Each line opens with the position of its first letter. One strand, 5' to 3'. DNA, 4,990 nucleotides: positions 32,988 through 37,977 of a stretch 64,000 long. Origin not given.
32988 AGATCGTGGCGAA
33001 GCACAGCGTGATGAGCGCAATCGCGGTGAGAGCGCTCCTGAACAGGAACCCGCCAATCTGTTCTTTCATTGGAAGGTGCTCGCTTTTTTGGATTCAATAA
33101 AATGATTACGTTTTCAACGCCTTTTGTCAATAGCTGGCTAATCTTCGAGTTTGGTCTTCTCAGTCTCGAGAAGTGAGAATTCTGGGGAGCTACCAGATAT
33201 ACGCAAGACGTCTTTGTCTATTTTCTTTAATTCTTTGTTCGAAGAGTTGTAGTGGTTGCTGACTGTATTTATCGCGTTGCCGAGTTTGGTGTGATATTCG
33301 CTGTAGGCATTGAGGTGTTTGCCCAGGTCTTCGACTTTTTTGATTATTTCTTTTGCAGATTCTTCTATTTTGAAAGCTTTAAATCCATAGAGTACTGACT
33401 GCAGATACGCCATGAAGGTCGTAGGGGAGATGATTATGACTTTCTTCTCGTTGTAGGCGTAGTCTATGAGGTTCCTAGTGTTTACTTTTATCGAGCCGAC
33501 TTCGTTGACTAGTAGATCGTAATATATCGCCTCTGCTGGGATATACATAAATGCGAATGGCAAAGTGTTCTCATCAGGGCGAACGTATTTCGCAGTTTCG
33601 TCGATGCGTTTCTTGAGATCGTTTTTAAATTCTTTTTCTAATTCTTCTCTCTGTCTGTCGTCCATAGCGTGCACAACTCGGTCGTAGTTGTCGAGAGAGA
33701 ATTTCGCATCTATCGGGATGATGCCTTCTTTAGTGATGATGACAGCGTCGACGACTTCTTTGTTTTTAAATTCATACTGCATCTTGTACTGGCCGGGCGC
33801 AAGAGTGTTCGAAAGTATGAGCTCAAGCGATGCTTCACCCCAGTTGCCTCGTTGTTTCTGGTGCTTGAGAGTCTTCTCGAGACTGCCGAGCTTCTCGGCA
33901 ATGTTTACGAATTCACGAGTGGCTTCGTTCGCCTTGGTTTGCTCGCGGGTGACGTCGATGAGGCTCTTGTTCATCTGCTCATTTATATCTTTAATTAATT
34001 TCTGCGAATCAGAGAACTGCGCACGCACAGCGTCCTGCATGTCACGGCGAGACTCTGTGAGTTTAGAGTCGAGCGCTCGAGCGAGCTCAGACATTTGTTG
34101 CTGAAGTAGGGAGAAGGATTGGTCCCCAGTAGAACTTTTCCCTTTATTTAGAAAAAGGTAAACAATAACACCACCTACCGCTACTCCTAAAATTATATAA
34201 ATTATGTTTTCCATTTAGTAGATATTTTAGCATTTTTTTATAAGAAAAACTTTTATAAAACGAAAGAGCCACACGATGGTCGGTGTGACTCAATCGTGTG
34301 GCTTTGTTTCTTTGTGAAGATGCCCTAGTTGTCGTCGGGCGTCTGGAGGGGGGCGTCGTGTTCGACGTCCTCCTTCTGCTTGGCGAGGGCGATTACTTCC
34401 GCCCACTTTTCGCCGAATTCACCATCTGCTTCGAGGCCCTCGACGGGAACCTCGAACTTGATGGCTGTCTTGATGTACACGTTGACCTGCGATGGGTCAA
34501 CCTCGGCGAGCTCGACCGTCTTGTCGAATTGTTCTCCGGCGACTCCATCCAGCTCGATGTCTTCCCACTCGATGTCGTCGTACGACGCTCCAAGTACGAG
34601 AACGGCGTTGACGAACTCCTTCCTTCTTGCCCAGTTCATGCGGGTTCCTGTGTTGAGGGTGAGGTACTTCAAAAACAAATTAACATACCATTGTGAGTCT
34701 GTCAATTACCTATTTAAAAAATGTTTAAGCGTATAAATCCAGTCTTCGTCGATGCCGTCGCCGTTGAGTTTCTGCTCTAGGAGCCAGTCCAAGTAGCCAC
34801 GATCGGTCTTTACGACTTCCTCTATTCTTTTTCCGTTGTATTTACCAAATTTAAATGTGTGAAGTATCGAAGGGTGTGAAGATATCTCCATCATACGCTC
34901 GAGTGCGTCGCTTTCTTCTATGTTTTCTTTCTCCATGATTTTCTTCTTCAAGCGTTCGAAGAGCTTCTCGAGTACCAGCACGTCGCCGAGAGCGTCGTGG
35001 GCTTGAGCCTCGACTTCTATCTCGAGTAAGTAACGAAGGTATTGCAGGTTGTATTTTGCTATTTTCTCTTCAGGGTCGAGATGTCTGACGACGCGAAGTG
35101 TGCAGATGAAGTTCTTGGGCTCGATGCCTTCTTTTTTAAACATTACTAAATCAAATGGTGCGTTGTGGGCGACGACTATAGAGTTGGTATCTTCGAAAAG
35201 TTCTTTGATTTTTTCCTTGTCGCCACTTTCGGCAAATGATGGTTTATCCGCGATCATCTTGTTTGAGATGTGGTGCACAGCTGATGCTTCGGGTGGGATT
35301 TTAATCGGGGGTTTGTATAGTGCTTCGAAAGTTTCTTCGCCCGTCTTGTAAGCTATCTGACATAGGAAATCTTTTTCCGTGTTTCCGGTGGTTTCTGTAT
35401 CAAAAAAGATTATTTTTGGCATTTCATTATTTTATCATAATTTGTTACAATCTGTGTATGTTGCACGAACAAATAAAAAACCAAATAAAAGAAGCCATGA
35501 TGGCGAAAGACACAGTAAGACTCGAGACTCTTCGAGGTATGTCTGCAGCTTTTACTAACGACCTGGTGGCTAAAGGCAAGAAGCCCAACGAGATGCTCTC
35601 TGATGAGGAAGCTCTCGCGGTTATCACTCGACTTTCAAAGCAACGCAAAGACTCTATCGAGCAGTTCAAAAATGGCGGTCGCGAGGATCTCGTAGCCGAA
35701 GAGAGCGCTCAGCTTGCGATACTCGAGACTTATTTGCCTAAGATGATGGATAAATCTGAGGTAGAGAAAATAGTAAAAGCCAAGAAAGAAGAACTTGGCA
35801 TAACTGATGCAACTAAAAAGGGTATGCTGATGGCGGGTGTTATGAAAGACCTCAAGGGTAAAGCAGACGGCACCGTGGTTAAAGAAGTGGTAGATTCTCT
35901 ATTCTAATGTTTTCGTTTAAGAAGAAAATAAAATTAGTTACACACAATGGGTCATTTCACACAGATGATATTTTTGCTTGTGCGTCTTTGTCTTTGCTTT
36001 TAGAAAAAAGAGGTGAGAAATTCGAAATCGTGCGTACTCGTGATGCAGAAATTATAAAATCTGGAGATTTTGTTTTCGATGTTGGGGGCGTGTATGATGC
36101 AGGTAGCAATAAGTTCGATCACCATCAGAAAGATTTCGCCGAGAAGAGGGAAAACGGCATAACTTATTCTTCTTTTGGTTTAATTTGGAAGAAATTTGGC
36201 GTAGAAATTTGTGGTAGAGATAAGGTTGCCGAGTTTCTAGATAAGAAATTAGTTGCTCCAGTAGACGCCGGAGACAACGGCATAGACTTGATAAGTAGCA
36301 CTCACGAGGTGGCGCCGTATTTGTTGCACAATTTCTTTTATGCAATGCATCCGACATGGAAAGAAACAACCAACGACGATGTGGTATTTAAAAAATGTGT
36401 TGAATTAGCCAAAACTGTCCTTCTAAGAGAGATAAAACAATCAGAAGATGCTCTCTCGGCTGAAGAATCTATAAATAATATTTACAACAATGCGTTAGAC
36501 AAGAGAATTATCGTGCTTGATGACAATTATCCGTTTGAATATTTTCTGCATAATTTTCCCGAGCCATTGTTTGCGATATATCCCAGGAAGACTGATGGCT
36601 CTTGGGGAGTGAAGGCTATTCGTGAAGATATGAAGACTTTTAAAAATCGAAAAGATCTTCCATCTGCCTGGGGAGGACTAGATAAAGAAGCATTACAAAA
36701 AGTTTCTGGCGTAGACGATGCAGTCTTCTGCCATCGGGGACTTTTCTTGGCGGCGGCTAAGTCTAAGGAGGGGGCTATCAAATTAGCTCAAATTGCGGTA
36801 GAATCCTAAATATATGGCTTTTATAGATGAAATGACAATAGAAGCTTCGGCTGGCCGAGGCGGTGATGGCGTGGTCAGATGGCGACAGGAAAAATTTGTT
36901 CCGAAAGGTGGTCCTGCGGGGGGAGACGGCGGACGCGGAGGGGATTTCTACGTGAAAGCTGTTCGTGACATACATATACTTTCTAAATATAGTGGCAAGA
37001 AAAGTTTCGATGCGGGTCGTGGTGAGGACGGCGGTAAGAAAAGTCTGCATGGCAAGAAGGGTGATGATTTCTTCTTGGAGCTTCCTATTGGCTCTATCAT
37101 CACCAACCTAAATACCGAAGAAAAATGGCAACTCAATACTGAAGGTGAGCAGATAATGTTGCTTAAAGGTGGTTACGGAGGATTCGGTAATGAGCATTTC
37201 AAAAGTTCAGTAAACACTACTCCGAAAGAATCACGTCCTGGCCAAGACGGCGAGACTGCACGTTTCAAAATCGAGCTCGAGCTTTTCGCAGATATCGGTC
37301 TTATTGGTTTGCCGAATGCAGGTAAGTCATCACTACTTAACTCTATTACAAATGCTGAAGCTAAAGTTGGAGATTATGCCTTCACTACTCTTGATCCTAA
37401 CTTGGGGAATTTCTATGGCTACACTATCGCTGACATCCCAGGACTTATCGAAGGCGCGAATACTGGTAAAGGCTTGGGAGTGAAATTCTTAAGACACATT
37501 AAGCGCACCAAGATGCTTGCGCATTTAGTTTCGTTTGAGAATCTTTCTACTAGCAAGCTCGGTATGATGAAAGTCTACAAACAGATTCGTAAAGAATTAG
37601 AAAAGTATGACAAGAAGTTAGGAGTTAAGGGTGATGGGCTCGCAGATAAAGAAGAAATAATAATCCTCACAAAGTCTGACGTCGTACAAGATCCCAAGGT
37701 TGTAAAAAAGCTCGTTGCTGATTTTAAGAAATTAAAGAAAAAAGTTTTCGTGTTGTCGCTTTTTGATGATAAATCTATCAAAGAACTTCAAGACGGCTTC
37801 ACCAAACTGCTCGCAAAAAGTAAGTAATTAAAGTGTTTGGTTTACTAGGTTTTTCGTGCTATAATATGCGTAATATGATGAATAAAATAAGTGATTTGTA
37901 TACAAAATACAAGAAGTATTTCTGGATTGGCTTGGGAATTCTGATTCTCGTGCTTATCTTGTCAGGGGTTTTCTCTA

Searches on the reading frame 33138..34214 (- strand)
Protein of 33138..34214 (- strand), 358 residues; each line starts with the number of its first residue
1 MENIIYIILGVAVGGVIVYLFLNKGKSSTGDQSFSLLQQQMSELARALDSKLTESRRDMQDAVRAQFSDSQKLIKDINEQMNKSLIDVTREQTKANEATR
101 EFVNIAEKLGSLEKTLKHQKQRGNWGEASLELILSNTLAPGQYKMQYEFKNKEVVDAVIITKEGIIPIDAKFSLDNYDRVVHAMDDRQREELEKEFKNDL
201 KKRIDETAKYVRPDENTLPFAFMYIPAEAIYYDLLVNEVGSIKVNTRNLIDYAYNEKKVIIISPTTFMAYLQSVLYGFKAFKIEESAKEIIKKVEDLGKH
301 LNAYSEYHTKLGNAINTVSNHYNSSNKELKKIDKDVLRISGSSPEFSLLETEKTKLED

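Call 57: search_protein_families(library=pfam, proteins=[window:33138-34214:-], max_evalue=0.00001)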
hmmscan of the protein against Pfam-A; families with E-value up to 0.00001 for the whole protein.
window:33138-34214:- (358 aa): 1 family
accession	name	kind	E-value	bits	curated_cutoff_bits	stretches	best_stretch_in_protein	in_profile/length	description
PF02646.22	RmuC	-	9.3e-51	173.1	26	1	59-334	6-272/291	RmuC family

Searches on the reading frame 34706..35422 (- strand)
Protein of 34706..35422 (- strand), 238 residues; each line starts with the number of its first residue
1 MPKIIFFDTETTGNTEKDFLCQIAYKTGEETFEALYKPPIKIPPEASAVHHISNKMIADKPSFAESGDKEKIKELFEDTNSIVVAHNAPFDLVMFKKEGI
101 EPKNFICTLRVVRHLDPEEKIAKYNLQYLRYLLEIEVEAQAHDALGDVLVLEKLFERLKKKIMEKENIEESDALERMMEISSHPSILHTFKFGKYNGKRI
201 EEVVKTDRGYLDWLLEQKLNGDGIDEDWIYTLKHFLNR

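Call 57: search_protein_families(library=pfam, proteins=[window:34706-35422:-], max_evalue=0.00001)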
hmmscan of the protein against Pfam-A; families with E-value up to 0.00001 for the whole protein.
window:34706-35422:- (238 aa): 3 families
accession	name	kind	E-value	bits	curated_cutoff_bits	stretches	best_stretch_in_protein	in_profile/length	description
PF00929.31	RNase_T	-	9.5e-17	62.5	24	1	5-155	1-164/164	Exonuclease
PF20600.3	ExoX-like_C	-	1.1e-11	44.3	26.5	1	190-217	1-28/30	Exodeoxyribonuclease X-like C-terminal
PF01612.26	DNA_pol_A_exo1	-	4.4e-09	36.8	23.6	1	7-129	25-123/173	3'-5' exonuclease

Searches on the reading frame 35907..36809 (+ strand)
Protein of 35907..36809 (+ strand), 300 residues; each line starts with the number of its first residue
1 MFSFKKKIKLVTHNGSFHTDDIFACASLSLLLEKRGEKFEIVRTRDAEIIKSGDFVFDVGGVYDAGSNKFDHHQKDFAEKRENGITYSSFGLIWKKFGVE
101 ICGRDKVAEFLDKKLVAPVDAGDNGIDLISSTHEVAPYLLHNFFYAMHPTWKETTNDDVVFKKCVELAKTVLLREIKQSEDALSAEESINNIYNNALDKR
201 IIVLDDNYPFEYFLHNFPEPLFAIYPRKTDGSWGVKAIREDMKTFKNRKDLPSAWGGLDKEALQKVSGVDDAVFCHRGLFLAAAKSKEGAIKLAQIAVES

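Call 57: search_protein_families(library=pfam, proteins=[window:35907-36809:+], max_evalue=0.00001)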
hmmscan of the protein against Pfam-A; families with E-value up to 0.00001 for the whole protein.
window:35907-36809:+ (300 aa): 1 family
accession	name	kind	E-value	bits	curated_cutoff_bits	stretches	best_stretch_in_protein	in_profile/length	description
PF03690.18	MYG1_exonuc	-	1.2e-69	235.8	22.1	1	9-297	1-317/318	Uncharacterised protein family (UPF0160)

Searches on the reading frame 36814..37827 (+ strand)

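Call 58: search_protein_families(library=pfam, proteins=[window:36814-37827:+], max_evalue=0.00001)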
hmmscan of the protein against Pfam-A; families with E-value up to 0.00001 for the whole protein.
window:36814-37827:+ (337 aa): 3 families
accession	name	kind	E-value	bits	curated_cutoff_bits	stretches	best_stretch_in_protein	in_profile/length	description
PF01018.28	GTP1_OBG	-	1.2e-45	155.4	27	1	4-156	1-154/155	GTP1/OBG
PF01926.29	MMR_HSR1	-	3.7e-23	82.2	21.9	1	161-267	2-101/113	50S ribosome-binding GTPase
PF02421.24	FeoB_N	-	1e-08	35.3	27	1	161-211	3-57/156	Ferrous iron transport protein B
